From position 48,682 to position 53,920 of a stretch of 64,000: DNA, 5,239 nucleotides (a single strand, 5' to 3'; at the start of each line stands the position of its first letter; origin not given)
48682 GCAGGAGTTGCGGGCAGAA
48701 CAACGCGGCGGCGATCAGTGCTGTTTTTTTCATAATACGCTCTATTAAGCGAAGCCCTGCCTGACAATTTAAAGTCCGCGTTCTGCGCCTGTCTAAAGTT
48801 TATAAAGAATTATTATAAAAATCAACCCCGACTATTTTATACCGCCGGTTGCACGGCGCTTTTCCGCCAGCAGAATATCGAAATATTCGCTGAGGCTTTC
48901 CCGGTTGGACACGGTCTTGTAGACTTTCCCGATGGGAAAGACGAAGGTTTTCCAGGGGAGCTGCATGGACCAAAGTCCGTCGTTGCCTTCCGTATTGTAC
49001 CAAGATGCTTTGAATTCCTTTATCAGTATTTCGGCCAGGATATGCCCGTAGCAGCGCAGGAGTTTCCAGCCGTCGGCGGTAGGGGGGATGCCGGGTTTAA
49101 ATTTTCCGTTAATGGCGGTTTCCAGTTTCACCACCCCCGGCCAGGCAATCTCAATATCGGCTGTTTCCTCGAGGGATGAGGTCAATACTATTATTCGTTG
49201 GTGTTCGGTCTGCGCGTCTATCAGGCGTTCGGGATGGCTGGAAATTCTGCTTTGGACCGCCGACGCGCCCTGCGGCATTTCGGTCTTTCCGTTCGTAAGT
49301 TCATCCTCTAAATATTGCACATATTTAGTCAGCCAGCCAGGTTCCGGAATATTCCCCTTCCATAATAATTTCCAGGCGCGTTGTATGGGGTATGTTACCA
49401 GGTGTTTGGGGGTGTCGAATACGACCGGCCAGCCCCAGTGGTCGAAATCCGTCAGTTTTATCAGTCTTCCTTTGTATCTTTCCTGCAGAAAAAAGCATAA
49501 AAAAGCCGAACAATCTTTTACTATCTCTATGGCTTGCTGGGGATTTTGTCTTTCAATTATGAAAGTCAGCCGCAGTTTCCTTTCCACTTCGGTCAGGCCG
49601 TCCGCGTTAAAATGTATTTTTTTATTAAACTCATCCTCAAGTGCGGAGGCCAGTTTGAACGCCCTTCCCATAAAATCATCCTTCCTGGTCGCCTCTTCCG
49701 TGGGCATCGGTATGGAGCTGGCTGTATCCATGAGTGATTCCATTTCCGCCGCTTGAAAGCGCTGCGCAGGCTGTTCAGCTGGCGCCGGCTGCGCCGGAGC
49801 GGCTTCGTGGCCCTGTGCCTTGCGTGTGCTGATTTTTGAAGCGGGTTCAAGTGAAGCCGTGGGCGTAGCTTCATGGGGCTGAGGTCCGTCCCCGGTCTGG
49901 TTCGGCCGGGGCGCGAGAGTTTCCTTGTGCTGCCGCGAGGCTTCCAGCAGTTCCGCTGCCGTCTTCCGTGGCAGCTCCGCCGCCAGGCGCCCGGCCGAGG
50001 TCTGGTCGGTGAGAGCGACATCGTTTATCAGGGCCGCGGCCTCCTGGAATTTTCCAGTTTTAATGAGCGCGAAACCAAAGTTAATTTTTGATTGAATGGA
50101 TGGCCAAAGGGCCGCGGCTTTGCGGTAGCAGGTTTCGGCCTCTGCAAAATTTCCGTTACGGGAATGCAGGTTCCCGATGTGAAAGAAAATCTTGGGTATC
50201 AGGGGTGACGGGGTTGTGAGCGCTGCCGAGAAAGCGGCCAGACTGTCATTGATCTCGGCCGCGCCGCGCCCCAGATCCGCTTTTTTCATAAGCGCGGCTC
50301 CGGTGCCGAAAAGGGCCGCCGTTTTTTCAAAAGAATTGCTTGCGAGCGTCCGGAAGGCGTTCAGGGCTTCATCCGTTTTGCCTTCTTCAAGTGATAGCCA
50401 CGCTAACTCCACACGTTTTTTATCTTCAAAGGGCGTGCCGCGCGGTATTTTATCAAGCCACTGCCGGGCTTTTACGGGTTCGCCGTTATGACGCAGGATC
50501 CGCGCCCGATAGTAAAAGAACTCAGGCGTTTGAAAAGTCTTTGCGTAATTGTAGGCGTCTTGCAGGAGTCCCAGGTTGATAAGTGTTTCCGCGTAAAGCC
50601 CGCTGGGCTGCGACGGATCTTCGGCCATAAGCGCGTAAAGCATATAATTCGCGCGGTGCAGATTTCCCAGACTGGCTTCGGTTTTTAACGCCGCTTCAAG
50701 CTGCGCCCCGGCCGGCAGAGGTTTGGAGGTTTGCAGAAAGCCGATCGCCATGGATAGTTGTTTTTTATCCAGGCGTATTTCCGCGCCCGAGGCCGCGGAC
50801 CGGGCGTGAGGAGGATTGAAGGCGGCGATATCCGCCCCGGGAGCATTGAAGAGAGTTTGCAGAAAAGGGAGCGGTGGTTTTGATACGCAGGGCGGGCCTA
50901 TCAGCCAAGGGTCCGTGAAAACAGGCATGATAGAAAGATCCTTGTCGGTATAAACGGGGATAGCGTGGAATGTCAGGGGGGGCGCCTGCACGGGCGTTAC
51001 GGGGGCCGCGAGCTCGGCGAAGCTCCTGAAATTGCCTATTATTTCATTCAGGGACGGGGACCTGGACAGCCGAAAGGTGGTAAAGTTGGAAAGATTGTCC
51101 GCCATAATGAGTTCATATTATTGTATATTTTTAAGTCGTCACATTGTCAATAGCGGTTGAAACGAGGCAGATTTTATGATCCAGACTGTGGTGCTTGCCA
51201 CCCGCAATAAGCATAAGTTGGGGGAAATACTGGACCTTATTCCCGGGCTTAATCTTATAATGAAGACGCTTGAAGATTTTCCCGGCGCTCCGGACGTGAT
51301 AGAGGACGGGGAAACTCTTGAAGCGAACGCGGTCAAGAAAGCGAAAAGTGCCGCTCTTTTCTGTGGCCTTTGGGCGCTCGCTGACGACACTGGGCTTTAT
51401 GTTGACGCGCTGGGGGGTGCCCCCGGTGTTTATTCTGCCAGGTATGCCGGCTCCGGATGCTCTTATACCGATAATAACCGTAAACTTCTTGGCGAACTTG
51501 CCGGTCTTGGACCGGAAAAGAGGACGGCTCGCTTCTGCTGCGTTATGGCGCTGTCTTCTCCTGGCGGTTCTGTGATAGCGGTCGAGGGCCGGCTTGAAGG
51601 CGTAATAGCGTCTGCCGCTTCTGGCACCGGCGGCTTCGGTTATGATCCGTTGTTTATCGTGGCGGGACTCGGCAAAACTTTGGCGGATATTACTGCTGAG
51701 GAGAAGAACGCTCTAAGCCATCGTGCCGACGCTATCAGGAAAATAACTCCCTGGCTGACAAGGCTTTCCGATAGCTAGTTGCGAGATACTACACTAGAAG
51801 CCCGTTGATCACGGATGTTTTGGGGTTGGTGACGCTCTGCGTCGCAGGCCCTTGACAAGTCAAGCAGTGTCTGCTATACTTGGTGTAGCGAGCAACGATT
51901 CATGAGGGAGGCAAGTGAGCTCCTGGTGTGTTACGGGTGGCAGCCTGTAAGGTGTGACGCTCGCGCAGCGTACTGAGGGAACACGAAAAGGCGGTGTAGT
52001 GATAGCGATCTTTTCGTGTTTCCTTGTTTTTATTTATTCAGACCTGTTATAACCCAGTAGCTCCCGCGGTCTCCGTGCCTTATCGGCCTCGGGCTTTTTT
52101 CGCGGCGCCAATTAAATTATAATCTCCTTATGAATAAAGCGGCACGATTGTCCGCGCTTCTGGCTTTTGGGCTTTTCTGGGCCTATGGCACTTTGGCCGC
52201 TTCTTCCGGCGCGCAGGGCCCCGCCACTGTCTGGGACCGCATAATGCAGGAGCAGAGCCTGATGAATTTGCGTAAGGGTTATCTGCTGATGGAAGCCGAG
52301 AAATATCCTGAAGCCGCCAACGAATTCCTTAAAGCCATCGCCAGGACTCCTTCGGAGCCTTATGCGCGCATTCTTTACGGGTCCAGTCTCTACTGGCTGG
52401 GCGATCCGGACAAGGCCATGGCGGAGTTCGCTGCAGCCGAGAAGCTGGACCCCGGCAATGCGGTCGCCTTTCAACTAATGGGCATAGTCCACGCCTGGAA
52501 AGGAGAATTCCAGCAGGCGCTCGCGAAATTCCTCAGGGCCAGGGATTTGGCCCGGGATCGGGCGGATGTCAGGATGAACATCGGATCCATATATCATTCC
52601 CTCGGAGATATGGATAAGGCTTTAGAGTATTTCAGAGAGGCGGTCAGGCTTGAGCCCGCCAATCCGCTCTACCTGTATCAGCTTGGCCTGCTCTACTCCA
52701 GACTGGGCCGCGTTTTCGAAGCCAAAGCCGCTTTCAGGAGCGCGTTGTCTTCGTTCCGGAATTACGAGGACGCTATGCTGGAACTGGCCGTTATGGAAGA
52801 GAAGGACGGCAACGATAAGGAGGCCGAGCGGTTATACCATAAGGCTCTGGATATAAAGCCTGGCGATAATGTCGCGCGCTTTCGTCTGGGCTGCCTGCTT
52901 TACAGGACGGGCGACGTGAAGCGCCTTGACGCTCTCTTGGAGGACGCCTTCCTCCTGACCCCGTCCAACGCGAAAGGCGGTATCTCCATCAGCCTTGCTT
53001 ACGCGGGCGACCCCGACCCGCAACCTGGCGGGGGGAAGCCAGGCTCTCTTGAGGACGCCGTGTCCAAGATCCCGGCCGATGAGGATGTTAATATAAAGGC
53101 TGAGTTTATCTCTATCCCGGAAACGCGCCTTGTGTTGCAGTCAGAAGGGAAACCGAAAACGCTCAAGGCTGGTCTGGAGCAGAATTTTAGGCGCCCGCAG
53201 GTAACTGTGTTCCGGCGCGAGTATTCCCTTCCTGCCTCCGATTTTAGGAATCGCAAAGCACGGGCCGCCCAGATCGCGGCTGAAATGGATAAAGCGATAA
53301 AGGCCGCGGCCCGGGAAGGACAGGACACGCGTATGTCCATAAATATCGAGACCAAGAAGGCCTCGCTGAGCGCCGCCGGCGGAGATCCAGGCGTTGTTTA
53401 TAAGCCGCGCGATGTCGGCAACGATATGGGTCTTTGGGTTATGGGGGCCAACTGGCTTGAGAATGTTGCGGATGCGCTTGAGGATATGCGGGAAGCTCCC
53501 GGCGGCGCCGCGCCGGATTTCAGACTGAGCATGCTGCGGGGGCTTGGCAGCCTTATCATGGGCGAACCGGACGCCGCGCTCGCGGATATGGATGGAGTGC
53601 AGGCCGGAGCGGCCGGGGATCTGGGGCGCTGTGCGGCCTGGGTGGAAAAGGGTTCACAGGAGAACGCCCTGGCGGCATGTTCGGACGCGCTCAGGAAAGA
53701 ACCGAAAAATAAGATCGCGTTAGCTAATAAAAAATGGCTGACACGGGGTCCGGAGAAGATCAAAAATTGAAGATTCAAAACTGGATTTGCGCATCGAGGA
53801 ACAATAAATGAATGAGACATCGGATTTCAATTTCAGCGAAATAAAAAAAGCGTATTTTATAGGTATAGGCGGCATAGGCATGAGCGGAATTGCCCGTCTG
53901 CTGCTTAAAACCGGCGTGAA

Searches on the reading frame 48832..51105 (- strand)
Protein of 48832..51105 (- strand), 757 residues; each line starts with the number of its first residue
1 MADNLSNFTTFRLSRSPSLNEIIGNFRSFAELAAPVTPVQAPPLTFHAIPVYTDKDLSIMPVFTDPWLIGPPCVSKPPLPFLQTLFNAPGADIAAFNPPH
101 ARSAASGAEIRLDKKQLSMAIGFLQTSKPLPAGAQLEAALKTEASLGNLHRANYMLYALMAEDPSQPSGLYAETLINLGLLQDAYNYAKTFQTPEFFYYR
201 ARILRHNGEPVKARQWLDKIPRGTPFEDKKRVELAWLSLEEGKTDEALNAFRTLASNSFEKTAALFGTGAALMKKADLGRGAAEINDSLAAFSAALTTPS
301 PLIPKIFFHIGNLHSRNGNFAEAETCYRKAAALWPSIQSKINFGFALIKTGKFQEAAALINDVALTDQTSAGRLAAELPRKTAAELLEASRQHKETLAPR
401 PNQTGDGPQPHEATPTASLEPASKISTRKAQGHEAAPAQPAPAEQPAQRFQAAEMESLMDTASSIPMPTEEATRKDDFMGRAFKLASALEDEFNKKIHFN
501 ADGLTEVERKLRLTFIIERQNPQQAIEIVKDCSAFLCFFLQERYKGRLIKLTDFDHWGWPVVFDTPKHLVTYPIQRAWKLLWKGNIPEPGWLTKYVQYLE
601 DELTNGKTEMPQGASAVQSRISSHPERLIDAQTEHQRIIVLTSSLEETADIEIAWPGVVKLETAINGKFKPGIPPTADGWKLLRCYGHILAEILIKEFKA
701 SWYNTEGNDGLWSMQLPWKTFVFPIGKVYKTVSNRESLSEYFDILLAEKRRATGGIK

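Call 73: search_protein_families(library=pfam, proteins=[window:48832-51105:-], max_evalue=0.00001)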
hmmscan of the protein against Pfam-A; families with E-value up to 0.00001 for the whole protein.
window:48832-51105:- (757 aa): 6 families
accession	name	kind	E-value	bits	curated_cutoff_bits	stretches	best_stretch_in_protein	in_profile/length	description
PF07719.23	TPR_2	-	8.4e-13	47.8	27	0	305-333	2-30/34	Tetratricopeptide repeat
PF13432.12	TPR_16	-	1e-10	42.3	32.7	0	311-363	4-57/65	Tetratricopeptide repeat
PF14559.12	TPR_19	-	8.7e-10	39.2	25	0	317-370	4-58/68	Tetratricopeptide repeat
PF00515.34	TPR_1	-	6e-09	35.8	27.8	0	305-336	2-33/34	Tetratricopeptide repeat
PF13428.12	TPR_14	-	5.4e-08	33.2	23.5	0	309-336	6-33/44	Tetratricopeptide repeat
PF13181.12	TPR_8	-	1.2e-06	28.6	25.7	0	305-332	2-29/34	Tetratricopeptide repeat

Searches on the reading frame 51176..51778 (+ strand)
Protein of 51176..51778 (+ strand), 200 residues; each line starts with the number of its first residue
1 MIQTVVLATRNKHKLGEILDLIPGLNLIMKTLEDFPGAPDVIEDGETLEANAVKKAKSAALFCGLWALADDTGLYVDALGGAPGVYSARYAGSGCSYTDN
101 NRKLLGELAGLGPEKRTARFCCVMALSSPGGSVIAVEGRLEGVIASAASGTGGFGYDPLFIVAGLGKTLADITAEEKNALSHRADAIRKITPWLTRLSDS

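Call 73: search_protein_families(library=pfam, proteins=[window:51176-51778:+], max_evalue=0.00001)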
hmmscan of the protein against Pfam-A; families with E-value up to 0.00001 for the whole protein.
window:51176-51778:+ (200 aa): 1 family
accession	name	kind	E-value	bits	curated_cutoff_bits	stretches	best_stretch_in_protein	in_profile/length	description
PF01725.21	Ham1p_like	-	5.4e-62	209.4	22.5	1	5-193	1-186/186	Ham1 family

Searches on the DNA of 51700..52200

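Call 105: search_rna_families(source=window, start=51700, end=52200, threshold=evalue, max_evalue=1)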
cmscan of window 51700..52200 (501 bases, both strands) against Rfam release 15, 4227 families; matches with E-value up to 1: 0.
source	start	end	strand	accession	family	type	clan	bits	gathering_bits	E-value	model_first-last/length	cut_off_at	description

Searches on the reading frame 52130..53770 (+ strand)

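Call 73: search_protein_families(library=pfam, proteins=[window:52130-53770:+], max_evalue=0.00001)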
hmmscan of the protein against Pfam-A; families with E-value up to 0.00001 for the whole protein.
window:52130-53770:+ (546 aa): 18 families
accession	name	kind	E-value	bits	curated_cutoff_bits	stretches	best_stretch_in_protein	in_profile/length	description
PF07719.23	TPR_2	-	6.8e-27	91.8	27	0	146-178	2-34/34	Tetratricopeptide repeat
PF13432.12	TPR_16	-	1e-23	83.8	32.7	3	47-111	1-65/65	Tetratricopeptide repeat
PF00515.34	TPR_1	-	2.5e-21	75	27.8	1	145-178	1-34/34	Tetratricopeptide repeat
PF13414.12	TPR_11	-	3.4e-20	71.9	26.8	1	152-193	1-42/42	TPR repeat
PF13181.12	TPR_8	-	4.7e-19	67.3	25.7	1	145-178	1-34/34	Tetratricopeptide repeat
PF13424.12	TPR_12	-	3.1e-17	62.9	30.1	2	116-174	8-74/77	Tetratricopeptide repeat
PF14559.12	TPR_19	-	3.1e-16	59.9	25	0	53-117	1-65/68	Tetratricopeptide repeat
PF13428.12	TPR_14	-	2.4e-15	55.9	23.5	0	150-186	6-42/44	Tetratricopeptide repeat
PF13176.12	TPR_7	-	2.8e-14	52.4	27.9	0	150-178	4-34/36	Tetratricopeptide repeat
PF13431.12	TPR_17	-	4.2e-13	48.9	24.4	0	167-199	1-33/34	Tetratricopeptide repeat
PF23914.1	TPR_CcmH_CycH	-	1.7e-10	41.4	42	0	50-137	57-147/158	Cytochrome c-type biogenesis protein H TPR domain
PF13174.12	TPR_6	-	6.6e-09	36.3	26.3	0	182-210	3-31/33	Tetratricopeptide repeat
PF13374.12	TPR_10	-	1.2e-08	35.2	27.5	0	145-173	2-30/42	Tetratricopeptide repeat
PF24575.1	TPR_Slam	-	2.8e-08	34.6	35.2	0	220-259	54-93/104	Surface lipoprotein assembly modifier, N-terminal TPR repeats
PF13371.12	TPR_9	-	1.3e-07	31.9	35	0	152-207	2-57/73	Tetratricopeptide repeat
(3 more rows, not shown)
